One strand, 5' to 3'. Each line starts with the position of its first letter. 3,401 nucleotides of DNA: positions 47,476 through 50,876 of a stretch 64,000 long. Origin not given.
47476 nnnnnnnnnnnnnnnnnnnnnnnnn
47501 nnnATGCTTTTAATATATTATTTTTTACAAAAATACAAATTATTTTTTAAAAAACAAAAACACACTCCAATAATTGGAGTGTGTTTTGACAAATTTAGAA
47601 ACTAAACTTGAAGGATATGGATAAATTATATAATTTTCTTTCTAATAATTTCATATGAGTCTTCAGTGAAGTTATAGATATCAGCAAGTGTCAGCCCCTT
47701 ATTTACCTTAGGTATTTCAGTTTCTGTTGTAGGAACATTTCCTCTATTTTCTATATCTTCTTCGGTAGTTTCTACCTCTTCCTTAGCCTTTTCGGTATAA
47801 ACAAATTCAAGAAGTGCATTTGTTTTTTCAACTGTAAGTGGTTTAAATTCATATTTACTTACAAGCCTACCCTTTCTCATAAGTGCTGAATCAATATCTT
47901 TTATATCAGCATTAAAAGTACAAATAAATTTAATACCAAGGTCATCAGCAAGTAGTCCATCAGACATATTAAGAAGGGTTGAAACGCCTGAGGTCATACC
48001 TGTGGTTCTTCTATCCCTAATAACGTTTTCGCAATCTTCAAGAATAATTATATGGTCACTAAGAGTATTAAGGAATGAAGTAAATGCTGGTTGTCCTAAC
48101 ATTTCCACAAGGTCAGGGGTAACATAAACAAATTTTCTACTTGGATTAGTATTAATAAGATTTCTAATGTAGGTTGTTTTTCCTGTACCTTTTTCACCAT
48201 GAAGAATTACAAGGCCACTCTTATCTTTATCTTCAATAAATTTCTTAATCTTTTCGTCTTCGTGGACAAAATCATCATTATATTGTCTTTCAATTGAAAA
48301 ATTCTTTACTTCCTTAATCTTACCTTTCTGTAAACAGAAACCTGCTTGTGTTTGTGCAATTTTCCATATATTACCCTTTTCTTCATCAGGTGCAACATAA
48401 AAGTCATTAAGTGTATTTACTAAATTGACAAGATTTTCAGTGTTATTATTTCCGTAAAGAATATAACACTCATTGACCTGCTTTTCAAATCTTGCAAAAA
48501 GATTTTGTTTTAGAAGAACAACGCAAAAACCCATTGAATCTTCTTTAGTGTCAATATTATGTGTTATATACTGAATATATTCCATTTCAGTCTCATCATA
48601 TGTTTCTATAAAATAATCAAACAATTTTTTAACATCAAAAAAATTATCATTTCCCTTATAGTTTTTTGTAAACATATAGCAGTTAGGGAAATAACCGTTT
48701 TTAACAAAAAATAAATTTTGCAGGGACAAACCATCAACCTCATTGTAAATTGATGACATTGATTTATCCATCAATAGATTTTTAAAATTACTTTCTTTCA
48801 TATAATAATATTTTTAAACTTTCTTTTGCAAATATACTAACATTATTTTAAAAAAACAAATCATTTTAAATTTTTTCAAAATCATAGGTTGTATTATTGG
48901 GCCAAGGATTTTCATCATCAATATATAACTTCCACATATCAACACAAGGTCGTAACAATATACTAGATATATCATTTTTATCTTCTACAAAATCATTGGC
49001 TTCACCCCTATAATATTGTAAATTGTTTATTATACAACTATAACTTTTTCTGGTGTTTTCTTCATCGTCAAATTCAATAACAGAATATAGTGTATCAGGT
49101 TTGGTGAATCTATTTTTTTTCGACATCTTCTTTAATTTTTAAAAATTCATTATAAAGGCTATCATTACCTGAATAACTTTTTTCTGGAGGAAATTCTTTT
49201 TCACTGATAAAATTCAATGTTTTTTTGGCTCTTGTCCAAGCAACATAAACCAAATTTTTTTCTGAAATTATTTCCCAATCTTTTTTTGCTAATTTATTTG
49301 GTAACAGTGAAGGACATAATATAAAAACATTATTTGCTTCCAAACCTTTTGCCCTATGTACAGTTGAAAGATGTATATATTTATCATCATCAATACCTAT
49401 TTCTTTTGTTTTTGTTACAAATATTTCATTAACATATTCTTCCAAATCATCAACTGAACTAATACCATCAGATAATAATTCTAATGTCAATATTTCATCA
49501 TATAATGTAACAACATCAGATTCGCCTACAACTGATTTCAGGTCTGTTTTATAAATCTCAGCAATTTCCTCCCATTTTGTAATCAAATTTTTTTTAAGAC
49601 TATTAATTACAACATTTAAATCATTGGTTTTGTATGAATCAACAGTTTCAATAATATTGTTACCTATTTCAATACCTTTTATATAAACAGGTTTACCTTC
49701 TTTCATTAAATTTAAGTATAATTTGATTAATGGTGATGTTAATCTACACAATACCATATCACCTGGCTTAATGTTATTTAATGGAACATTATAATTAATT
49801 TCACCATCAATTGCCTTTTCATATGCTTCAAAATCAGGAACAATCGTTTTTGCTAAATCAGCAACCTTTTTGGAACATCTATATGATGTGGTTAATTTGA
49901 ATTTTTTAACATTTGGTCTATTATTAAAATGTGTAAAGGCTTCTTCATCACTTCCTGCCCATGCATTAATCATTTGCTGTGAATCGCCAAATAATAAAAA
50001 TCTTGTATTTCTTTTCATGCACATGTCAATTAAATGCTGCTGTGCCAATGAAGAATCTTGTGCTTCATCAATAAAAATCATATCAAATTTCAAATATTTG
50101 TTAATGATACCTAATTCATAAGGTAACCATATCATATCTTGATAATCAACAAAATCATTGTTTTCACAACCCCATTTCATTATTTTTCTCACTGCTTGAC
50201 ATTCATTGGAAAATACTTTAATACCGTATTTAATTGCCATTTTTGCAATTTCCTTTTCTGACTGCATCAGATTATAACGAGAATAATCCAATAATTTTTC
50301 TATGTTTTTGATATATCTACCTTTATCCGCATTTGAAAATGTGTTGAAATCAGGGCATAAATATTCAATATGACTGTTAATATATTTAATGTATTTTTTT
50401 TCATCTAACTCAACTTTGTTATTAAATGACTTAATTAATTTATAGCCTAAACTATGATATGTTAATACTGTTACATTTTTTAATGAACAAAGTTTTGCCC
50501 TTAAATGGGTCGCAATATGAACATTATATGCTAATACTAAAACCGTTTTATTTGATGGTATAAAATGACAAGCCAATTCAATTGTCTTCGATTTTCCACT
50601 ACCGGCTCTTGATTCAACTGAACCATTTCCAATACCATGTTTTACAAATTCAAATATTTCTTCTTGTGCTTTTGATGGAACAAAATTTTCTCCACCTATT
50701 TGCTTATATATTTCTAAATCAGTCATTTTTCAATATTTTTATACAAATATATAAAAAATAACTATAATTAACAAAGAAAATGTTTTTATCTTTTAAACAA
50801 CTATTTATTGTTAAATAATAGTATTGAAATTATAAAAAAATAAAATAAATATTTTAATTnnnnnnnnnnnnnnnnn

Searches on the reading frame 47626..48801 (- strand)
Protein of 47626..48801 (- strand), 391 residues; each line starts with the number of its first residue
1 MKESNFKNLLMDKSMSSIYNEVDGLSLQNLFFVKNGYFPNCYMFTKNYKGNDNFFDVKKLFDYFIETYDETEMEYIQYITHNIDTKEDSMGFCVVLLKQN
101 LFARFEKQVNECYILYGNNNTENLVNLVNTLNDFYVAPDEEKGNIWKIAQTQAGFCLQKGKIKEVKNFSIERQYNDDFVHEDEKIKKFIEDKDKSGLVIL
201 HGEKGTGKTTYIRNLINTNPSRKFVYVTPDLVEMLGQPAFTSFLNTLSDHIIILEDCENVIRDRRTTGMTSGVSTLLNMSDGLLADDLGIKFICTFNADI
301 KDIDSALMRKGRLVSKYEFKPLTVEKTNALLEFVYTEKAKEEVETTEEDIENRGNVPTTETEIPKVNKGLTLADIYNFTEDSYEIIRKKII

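Call 17: search_protein_families(library=phrogs, proteins=[window:47626-48801:-], max_evalue=0.00001)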
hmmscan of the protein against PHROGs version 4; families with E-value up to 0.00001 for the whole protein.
window:47626-48801:- (391 aa): 5 families
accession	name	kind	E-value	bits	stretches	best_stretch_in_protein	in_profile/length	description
phrog_14322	-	unknown function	5e-22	79.7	1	182-337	215-366/398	-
phrog_33861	-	unknown function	8.6e-12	45.5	1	250-326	284-360/407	-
phrog_7485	-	unknown function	5.3e-11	43.1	1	127-343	155-380/430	-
phrog_9172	-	unknown function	2.1e-08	34.4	1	182-344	94-266/509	-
phrog_2376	-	other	4.8e-07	30.4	1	145-344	28-213/363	ATPase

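Call 89: search_protein_families(library=pfam, proteins=[window:47626-48801:-], max_evalue=0.001)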
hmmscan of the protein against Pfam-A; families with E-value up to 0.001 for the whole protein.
window:47626-48801:- (391 aa): 3 families
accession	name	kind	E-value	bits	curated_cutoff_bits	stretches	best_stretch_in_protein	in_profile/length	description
PF00004.35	AAA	-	6.4e-10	40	21.2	1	198-319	1-129/131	ATPase family associated with various cellular activities (AAA)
PF13401.12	AAA_22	-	1.1e-05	26.3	27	1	194-229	4-41/130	AAA domain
PF13191.12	AAA_16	-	0.00026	22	32.6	1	195-247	24-73/167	AAA ATPase domain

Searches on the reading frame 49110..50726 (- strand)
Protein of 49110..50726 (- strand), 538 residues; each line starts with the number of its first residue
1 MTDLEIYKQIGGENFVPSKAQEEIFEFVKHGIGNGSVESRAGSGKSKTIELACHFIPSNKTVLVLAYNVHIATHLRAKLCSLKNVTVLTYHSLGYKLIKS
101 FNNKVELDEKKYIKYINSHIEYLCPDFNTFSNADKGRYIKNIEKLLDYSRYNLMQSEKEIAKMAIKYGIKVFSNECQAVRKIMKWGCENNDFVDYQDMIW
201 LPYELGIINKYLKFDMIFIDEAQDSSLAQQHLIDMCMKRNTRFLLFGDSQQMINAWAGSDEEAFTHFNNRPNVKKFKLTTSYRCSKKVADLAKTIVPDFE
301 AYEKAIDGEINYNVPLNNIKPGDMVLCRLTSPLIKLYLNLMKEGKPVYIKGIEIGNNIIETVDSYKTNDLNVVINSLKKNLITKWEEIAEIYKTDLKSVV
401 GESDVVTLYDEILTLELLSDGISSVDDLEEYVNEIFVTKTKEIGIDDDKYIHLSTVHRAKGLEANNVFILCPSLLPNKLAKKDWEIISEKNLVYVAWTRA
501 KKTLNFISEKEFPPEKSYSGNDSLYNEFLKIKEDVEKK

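Call 17: search_protein_families(library=phrogs, proteins=[window:49110-50726:-], max_evalue=0.00001)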
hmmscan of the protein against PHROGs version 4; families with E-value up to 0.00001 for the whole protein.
window:49110-50726:- (538 aa): 2 families
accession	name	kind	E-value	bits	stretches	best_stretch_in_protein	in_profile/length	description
phrog_1967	-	DNA, RNA and nucleotide metabolism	2.5e-79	268.8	1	14-512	150-672/776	DNA helicase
phrog_325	-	DNA, RNA and nucleotide metabolism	2.1e-07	30.6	0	371-511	753-871/986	Dda-like helicase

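Call 30: search_dna_similar(query=window:49110-50726:-, collection=phages, mode=protein, max_rows=15, max_evalue=1e-10)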
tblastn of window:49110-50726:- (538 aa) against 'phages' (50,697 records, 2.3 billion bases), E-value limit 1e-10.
Records with a match: 84; places in all: 84; records where one place covers at least 80% of the query: 83.
Best place of each record, by identity: <60% 84.
By first word of the organism name: Flavobacterium 29; Pseudomonas 16; Bacteroides 6; Salinibacter 5; Brevundimonas 5; Vibrio 4; Dinoroseobacter 3; Xanthomonas 2; Sphingomonas 2; Synechococcus 2; and 10 more.
By host as written in the record: Flavobacterium psychrophilum 950106-1/1 12; - 8; Pseudomonas aeruginosa 5; Salinibacter ruber M31 3; Flavobacterium psychrophilum 020612-2/1 3; Flavobacterium psychrophilum strain FPS-D10 3; Xanthomonas arboricola pv. juglandis IVIA 1317-1a 2; Brevundimonas goettingensis LVF2 2; and 34 more.
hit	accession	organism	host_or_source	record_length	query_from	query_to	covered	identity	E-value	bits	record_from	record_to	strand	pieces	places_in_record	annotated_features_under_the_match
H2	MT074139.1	Bacteroides phage DAC19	Bacteroides thetaiotaomicron VPI-5487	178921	10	507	93%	34.1%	6e-66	238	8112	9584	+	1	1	hypothetical protein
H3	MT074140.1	Bacteroides phage DAC20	Bacteroides thetaiotaomicron VPI-5488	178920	10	507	93%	34.1%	6e-66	238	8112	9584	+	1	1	hypothetical protein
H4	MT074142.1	Bacteroides phage DAC23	Bacteroides thetaiotaomicron VPI-5490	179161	10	507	93%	34.1%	6e-66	238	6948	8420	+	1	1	hypothetical protein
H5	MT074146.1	Bacteroides phage SJC03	Bacteroides thetaiotaomicron VPI-5494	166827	10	507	93%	33.9%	2e-65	236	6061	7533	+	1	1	hypothetical protein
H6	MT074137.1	Bacteroides phage DAC16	Bacteroides thetaiotaomicron VPI-5485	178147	10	507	93%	33.9%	3e-65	236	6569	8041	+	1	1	hypothetical protein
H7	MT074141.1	Bacteroides phage DAC22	Bacteroides thetaiotaomicron VPI-5489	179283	10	507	93%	33.9%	4e-65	235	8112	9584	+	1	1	hypothetical protein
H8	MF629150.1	Salinibacter phage SRUTV-1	-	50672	14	507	92%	28.2%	7e-48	184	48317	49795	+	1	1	superfamily I DNA and RNA helicase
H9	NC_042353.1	Salinibacter phage SRUTV-1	-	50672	14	507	92%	28.2%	7e-48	184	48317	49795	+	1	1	DNA helicase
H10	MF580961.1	Salinibacter phage M31CR41-2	Salinibacter ruber M31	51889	14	507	92%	28.2%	7e-48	184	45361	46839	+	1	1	superfamily I DNA/RNA helicase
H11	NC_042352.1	Salinibacter phage M31CR41-2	Salinibacter ruber M31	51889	14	507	92%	28.2%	7e-48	184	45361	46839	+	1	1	DNA helicase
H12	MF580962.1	Salinibacter virus M31CR41-3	Salinibacter ruber M31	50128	14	507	92%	28.2%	7e-48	184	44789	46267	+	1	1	superfamily I DNA/RNA helicase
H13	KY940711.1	Bradyrhizobium phage BDU-MI-1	Bradyrhizobium diazoefficiens USDA110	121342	18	522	94%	27.5%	2e-32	139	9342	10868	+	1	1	ATP-dependent DNA helicase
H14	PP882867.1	Dinoroseobacter phage vB_DshS_R26L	Dinoroseobacter shibae DFL12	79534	14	504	91%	28.3%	2e-41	165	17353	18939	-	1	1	ATP-dependent DNA helicase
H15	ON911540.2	Xanthomonas phage vB_Xar_IVIA-DoCa3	Xanthomonas arboricola pv. juglandis ...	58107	18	510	92%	28.1%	5e-43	170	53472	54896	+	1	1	putative helicase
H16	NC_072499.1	Xanthomonas phage vB_Xar_IVIA-DoCa3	Xanthomonas arboricola pv. juglandis ...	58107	18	510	92%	28.1%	5e-43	170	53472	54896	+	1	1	putative helicase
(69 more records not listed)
